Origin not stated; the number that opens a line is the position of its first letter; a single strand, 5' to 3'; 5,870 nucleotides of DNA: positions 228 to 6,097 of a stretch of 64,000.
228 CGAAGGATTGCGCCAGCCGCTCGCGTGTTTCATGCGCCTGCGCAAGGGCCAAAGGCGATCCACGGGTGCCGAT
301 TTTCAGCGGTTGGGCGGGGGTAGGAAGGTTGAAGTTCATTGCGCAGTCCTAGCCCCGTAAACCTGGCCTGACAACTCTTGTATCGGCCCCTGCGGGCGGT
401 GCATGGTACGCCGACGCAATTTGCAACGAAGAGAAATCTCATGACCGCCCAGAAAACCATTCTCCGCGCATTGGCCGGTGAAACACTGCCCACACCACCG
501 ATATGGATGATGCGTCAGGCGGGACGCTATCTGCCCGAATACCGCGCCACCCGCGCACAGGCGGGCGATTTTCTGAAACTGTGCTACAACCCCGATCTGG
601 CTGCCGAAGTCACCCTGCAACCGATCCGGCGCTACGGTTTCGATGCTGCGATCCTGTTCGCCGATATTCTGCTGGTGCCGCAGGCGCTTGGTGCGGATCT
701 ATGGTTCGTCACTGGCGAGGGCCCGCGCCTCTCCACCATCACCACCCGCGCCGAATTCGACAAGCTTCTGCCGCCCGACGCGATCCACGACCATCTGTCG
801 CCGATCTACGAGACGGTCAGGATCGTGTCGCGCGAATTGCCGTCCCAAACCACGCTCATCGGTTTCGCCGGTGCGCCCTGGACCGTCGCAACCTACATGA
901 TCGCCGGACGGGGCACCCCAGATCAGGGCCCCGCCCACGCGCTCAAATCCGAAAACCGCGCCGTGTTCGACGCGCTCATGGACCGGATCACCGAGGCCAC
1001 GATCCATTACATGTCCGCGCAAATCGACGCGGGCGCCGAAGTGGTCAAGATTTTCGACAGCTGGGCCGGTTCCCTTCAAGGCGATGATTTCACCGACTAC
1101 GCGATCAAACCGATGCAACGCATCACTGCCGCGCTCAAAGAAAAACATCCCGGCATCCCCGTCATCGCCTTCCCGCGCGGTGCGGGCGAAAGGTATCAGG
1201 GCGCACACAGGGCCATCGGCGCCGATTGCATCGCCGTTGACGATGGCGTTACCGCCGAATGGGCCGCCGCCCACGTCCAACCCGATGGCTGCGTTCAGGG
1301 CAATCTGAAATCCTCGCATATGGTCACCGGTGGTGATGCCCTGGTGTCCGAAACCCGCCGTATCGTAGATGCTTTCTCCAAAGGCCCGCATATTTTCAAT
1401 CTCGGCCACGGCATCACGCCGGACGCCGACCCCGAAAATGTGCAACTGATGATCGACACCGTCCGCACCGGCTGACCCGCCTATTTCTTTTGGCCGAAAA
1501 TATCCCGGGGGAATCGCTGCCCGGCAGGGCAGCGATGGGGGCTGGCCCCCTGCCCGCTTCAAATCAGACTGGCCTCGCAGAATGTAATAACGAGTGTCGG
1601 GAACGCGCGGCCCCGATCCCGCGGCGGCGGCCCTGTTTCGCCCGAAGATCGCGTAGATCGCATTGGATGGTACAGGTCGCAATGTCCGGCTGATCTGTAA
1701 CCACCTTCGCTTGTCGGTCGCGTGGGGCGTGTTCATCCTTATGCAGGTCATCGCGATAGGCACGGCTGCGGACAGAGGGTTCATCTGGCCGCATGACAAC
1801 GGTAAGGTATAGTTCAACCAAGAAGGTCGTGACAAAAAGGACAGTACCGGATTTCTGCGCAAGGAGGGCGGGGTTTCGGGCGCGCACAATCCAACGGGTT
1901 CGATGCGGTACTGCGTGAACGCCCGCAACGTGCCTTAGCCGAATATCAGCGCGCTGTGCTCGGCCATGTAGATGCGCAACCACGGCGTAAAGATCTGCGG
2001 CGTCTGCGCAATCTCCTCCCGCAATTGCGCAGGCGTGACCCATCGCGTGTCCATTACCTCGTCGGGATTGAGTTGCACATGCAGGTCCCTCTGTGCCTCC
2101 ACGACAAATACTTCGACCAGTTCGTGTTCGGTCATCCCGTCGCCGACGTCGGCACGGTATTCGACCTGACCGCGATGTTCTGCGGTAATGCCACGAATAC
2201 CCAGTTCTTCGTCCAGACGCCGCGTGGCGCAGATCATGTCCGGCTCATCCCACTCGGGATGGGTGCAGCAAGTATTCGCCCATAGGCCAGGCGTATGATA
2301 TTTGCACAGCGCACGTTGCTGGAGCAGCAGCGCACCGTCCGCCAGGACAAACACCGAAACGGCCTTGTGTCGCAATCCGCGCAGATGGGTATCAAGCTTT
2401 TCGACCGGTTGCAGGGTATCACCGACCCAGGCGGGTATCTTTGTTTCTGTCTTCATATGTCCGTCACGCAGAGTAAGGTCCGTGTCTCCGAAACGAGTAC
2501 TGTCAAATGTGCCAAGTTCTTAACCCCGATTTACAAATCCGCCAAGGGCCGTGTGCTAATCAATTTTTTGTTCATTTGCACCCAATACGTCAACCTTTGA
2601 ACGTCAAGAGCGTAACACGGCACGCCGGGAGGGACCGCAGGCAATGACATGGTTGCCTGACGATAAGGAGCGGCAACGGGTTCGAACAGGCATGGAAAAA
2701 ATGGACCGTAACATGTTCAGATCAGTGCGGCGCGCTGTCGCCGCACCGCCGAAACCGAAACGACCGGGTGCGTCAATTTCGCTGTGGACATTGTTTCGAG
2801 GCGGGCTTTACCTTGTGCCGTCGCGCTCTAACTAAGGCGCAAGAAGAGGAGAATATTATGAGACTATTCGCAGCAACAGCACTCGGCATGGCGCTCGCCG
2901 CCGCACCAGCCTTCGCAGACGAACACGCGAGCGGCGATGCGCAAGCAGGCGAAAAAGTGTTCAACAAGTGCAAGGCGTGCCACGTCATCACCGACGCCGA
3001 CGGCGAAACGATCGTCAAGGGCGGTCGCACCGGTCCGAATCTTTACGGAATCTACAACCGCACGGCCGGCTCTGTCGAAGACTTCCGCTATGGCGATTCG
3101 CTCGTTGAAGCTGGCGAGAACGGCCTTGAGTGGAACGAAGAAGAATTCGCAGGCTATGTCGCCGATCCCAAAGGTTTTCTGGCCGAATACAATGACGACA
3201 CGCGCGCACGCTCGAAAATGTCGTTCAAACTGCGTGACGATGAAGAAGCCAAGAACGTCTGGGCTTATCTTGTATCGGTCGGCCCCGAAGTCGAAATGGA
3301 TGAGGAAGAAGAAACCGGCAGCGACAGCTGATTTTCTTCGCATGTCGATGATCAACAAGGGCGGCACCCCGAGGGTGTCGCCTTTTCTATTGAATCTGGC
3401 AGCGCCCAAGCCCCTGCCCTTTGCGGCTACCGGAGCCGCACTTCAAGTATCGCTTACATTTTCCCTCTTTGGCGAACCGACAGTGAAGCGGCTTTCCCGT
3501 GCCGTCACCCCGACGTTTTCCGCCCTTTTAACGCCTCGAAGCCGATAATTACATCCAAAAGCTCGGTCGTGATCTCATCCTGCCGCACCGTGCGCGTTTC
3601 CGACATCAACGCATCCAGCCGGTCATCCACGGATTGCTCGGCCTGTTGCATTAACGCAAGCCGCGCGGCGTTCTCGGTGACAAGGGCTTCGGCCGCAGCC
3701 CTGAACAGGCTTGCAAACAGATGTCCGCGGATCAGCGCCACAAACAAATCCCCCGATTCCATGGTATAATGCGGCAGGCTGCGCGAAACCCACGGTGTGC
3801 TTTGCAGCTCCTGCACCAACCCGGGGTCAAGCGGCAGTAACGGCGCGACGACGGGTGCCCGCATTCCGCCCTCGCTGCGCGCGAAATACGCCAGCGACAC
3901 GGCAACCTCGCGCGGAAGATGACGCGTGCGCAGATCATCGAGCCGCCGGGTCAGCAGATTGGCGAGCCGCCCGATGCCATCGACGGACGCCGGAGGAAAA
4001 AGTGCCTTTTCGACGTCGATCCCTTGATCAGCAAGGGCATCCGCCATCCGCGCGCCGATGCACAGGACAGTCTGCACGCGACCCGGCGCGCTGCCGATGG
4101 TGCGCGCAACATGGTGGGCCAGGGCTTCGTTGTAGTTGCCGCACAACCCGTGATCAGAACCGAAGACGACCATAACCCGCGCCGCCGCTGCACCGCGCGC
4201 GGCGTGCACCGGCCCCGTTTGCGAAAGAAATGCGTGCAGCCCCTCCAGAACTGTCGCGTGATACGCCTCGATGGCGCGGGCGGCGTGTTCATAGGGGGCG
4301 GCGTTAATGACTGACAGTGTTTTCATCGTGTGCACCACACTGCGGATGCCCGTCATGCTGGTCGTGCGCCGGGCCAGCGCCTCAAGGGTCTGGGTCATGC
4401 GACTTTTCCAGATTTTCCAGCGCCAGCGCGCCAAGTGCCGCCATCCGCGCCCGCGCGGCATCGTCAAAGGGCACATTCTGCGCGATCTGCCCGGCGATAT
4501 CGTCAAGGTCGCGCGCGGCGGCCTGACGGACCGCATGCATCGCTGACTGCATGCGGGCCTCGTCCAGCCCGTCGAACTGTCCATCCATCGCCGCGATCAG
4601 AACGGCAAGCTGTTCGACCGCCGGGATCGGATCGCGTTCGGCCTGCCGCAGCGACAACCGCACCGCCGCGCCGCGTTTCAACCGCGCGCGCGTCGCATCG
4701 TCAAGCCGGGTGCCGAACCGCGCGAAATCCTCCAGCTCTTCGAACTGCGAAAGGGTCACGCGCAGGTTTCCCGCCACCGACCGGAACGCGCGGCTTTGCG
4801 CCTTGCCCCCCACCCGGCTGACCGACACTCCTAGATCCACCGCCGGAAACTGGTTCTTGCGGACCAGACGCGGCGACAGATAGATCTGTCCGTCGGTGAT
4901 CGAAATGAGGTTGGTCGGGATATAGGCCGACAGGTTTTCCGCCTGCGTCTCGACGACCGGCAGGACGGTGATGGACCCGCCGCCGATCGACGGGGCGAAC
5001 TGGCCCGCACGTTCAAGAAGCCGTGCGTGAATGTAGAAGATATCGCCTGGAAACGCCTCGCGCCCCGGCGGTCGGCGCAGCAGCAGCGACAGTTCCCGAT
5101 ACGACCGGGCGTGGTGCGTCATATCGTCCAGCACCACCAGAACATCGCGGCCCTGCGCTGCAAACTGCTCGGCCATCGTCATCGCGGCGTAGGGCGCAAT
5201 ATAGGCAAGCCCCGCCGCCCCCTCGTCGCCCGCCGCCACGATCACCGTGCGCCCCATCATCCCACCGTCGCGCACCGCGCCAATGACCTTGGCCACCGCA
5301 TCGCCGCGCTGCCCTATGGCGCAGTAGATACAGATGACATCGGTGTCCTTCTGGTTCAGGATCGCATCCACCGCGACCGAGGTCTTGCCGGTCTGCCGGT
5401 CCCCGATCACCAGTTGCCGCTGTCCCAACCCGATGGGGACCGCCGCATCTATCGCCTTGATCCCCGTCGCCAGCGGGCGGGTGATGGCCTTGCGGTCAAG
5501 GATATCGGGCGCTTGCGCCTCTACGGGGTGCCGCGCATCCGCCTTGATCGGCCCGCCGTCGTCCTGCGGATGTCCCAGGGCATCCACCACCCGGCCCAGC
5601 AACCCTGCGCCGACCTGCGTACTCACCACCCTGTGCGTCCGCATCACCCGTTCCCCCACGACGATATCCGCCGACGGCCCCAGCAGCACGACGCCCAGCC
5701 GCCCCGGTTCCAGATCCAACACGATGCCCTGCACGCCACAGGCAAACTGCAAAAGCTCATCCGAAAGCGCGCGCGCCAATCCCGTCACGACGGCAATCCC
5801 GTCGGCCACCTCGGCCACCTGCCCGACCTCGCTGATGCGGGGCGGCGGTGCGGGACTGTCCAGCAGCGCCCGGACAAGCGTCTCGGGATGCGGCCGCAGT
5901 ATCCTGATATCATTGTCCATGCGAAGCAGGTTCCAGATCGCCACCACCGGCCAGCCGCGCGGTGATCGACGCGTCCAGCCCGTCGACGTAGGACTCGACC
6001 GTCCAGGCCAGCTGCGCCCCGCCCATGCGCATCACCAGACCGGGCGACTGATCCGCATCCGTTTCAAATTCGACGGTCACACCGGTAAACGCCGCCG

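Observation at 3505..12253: Arginine deiminase and carbamate kinase hard-wired into an N-type ATPase operon (arcA-arcC-atpDCQRBEFAG)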

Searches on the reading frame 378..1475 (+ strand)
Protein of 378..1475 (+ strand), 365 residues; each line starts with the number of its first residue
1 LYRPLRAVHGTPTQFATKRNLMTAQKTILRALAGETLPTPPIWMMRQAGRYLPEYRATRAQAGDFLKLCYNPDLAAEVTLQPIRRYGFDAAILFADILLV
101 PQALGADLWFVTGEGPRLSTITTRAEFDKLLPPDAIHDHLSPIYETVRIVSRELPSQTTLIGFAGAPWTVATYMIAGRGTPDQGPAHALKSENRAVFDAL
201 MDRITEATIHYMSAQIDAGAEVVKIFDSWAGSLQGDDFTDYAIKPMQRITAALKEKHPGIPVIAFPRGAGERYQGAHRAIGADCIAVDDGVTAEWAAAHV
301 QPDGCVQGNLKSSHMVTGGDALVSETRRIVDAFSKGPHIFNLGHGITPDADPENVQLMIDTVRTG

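Call 53: search_protein_families(library=pfam, max_evalue=0.0001, proteins=[window:378-1475:+])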
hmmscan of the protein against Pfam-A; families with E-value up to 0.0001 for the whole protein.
window:378-1475:+ (365 aa): 1 family
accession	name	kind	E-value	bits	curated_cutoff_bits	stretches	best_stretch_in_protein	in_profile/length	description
PF01208.23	URO-D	-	1.3e-115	386.5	23.9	1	24-364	2-345/346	Uroporphyrinogen decarboxylase (URO-D)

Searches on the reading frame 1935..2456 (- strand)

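Call 9: search_protein_families(library=pfam, proteins=[window:1935-2456:-])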
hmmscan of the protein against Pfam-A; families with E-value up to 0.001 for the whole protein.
window:1935-2456:- (173 aa): 1 family
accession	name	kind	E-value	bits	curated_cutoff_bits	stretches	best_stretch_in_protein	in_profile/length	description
PF00293.34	NUDIX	-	1.4e-19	70.9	21.1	1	29-160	2-134/134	NUDIX domain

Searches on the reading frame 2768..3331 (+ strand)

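Call 53: search_protein_families(library=pfam, max_evalue=0.0001, proteins=[window:2768-3331:+])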
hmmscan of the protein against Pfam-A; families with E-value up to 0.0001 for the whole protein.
window:2768-3331:+ (187 aa): 1 family
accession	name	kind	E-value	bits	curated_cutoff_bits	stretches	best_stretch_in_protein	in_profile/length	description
PF00034.26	Cytochrom_C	-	2.5e-06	29.1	21.3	0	58-170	1-88/90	Cytochrome c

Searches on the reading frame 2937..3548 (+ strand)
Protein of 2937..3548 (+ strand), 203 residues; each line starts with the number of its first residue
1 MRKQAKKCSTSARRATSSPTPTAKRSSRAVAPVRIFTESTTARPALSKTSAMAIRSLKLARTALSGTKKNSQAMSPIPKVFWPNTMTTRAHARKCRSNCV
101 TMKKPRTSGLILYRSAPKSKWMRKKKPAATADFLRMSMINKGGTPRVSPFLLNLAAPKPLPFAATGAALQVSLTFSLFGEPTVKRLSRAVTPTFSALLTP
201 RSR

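Call 45: search_protein_families(library=pfam, max_evalue=0.00001, proteins=[window:2937-3548:+])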
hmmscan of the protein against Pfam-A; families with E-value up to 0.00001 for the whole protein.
window:2937-3548:+ (203 aa): 0 families

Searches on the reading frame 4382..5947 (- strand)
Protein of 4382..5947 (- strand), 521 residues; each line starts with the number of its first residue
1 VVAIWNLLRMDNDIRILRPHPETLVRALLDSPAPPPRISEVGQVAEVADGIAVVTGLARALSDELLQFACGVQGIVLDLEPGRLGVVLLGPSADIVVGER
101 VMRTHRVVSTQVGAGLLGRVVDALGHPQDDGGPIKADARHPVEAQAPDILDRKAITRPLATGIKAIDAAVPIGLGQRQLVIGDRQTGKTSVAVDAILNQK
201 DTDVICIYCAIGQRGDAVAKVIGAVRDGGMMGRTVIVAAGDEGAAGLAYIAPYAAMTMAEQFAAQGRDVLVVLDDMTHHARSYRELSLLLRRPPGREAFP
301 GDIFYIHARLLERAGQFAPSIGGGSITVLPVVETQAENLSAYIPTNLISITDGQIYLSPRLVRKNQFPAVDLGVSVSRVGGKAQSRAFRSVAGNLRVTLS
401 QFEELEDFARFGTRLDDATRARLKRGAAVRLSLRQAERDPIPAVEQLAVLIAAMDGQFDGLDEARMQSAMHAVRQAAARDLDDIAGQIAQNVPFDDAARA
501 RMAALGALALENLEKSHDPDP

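Call 3: search_protein_families(library=pfam, proteins=[window:4382-5947:-])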
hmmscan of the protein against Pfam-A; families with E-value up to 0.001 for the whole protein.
window:4382-5947:- (521 aa): 3 families
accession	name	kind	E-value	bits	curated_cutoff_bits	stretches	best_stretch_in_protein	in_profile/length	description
PF00006.31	ATP-synt_ab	-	7.8e-76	254.9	29.5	1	162-377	1-213/213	ATP synthase alpha/beta family, nucleotide-binding domain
PF00306.32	ATP-synt_ab_C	-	5.2e-26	91.9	27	1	384-503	1-120/126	ATP synthase alpha/beta chain, C terminal domain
PF02874.29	ATP-synt_ab_N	-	2.7e-08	34.6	20.9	1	39-104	3-68/69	ATP synthase alpha/beta family, beta-barrel domain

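Call 4: search_protein_families(library=ncbifam, proteins=[window:4382-5947:-])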
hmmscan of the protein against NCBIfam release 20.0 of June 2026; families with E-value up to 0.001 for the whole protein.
window:4382-5947:- (521 aa): 35 families (the best 25 are shown)
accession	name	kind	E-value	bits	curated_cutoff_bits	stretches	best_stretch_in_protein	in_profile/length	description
TIGR03324.1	alt_F1F0_F1_al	exception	7.8e-193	641.7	750.5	1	37-505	24-492/497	alternate F1F0 ATPase, F1 subunit alpha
NF009884.0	PRK13343.1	equivalog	3.7e-189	629.6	554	1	29-505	18-494/507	F0F1 ATP synthase subunit alpha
TIGR00962.1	atpA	equivalog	5e-172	573.1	484.45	1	38-502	24-490/503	F0F1 ATP synthase subunit alpha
NF045863.1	glide_MMOB1660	exception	2.8e-122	409.3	600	1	44-442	3-406/515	MMOB1660 family gliding motility ATPase complex subunit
NF005523.0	PRK07165.1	equivalog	1.1e-88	298.2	414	1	94-435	59-400/509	ATP F0F1 synthase subunit alpha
NF045936.2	MSC_0619_alpha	exception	1.2e-79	268.3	520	1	135-429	101-390/505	MSC_0619 family F1-like ATPase alpha subunit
TIGR02546.1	III_secr_ATP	equivalog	6.8e-65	219.4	604.75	1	86-447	55-415/423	type III secretion system ATPase SctN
TIGR03496.1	FliI_clade1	equivalog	3.2e-60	204.1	619.1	1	42-413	1-371/414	flagellar protein export ATPase FliI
NF005391.0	PRK06936.1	equivalog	1.2e-55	189.2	657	1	95-448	82-432/439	type III secretion system ATPase SctN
NF006575.0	PRK09099.1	subfamily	2.6e-55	187.9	706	1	37-414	23-398/443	type III secretion system ATPase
TIGR03497.1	FliI_clade2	equivalog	9e-55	186.3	629.8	1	78-417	40-373/413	flagellar protein export ATPase FliI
TIGR01026.1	fliI_yscN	subfamily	1e-54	186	379.5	1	72-413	60-395/440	FliI/YscN family ATPase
NF005295.0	PRK06820.1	equivalog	1.2e-53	182.7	690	1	24-441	13-426/440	EscN/YscN/HrcN family type III secretion system ATPase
TIGR03498.1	FliI_clade3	equivalog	2e-52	178.3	587.45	1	42-414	1-375/418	flagellar protein export ATPase FliI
NF006012.0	PRK08149.1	equivalog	2e-51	175.3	594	1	86-412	61-385/431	type III secretion system ATPase SctN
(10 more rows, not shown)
